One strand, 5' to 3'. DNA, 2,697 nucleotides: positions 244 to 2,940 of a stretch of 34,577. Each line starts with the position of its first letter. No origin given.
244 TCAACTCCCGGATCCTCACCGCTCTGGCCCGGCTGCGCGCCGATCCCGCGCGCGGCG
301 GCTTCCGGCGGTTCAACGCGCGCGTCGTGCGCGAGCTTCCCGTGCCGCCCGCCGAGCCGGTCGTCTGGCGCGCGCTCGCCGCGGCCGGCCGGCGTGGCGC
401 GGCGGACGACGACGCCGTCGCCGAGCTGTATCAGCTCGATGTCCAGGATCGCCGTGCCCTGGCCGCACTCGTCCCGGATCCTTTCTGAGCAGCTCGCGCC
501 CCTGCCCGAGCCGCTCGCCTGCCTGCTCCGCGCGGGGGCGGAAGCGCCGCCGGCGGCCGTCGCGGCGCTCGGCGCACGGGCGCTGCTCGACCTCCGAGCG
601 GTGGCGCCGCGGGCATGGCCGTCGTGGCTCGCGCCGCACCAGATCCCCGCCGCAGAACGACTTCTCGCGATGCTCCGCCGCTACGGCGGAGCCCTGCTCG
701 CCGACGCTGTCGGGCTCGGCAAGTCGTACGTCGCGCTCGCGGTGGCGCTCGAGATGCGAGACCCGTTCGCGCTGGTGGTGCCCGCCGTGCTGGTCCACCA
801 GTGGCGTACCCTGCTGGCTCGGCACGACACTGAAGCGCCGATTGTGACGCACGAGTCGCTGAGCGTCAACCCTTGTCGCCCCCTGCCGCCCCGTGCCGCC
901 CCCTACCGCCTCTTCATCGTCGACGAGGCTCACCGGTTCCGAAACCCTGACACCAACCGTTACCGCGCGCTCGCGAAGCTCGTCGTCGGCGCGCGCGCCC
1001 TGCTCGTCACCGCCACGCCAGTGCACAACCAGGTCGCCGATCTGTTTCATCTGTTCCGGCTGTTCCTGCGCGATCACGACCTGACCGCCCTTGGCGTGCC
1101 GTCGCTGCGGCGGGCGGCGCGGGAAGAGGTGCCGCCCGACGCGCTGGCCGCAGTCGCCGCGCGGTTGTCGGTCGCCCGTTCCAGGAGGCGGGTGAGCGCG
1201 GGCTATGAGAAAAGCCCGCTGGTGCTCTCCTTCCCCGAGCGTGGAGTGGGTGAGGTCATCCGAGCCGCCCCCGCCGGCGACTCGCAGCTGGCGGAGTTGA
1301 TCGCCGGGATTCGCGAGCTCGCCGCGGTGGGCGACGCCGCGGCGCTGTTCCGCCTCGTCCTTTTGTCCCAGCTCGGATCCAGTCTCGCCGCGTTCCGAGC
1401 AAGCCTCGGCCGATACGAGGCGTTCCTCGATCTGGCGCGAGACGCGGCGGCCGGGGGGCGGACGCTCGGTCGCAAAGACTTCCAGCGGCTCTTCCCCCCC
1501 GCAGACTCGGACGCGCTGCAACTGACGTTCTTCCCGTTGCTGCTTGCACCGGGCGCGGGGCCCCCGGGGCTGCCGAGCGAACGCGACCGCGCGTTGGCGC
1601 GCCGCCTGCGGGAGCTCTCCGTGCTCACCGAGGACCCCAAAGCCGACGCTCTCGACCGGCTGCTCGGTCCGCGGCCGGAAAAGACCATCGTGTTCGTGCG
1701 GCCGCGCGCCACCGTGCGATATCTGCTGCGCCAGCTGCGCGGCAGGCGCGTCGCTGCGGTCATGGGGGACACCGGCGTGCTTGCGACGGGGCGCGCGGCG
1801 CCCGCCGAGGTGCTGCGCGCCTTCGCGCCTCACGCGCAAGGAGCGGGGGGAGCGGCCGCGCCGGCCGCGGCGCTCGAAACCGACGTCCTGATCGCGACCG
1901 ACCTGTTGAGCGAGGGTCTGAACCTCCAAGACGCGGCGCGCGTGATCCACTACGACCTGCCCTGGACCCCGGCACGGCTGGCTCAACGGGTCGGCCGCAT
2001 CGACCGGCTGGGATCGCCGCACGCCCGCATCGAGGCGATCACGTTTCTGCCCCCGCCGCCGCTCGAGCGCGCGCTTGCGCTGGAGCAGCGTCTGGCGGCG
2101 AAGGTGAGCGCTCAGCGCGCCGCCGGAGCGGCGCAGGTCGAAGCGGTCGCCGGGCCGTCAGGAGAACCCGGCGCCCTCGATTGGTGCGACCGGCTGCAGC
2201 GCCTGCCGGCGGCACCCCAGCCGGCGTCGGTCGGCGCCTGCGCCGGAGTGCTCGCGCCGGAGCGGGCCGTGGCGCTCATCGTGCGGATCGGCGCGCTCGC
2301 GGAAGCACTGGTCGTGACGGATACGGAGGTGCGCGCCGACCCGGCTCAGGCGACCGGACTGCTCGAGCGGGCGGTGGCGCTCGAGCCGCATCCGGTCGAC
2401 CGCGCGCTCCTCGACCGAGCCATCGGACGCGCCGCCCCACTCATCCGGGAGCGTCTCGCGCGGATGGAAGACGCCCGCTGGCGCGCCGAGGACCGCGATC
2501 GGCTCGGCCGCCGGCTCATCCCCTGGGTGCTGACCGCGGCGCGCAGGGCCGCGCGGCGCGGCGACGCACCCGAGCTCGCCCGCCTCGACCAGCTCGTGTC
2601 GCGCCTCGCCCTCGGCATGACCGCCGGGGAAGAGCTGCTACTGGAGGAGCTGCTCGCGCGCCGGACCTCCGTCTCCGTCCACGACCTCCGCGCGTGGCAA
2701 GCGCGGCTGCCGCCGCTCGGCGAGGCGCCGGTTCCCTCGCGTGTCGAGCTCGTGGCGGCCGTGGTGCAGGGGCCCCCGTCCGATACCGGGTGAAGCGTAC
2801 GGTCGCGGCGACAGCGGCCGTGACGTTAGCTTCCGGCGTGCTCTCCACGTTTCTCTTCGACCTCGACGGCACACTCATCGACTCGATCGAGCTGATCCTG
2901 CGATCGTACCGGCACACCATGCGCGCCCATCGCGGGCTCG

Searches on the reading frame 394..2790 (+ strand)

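Call 75: search_protein_families(library=pfam, proteins=[window:394-2790:+], max_evalue=0.0001)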
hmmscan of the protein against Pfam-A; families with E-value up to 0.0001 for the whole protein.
window:394-2790:+ (799 aa): 3 families
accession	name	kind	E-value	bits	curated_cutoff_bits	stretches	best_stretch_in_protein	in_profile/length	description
PF00271.37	Helicase_C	-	2.8e-15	57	23.5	1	416-540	2-110/110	Helicase conserved C-terminal domain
PF00176.29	SNF2-rel_dom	-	5.8e-13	49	24.9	1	171-224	126-178/290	SNF2-related domain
PF04851.21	ResIII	-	4.2e-07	30.5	22.5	0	171-210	126-163/164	Type III restriction enzyme, res subunit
